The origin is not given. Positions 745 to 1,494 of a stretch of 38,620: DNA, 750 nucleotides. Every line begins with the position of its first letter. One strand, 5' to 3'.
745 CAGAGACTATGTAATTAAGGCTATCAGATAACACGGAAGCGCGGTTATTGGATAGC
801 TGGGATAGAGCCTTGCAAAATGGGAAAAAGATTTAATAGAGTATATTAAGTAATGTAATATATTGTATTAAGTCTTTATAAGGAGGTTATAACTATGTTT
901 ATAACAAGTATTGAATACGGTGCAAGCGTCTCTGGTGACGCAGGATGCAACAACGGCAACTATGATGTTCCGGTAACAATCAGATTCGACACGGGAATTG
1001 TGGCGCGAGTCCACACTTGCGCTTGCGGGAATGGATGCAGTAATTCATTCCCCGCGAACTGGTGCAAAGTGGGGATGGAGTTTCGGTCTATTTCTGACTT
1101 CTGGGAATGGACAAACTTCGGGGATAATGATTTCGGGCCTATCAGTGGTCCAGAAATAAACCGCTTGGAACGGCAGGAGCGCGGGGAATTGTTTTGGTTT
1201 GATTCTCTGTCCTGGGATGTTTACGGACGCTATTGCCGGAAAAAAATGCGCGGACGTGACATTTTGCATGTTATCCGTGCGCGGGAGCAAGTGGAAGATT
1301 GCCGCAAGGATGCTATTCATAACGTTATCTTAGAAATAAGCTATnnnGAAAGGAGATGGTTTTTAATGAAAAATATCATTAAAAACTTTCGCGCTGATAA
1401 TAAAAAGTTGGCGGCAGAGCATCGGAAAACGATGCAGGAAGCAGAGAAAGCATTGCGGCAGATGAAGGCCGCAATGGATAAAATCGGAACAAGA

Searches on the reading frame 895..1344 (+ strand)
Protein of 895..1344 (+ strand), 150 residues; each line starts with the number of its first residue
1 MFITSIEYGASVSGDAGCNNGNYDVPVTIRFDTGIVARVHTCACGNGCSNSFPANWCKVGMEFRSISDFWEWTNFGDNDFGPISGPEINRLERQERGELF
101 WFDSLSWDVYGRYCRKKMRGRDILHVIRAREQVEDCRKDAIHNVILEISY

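Call 31: search_protein_families(library=pfam, alignment_id=A2, max_evalue=0.01)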
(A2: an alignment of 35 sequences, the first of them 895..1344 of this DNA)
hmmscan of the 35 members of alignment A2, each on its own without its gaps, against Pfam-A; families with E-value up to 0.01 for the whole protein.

A. member 1, window:895-1344:+ (150 aa): 0 families

B. families by the number of members that match (of 35 scanned): 3 families
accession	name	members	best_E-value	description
PF06541.16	ABC_trans_CmpB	1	4.2e-11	Putative ABC-transporter type IV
PF13730.12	HTH_36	1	0.00046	Helix-turn-helix domain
PF19108.5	DUF5795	1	0.0085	Family of unknown function (DUF5795)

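Call 74: find_related_loci(query=window:895-1344:+, collection=viral_contigs, flank=10000)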
Query window:895-1344:+ (150 aa) in viral_contigs; peptide patterns used: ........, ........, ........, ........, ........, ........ (x = any residue, [..] = any of these).
2 stretches matched a pattern, but none encodes a relative of the query by tblastn (E <= 1e-3).
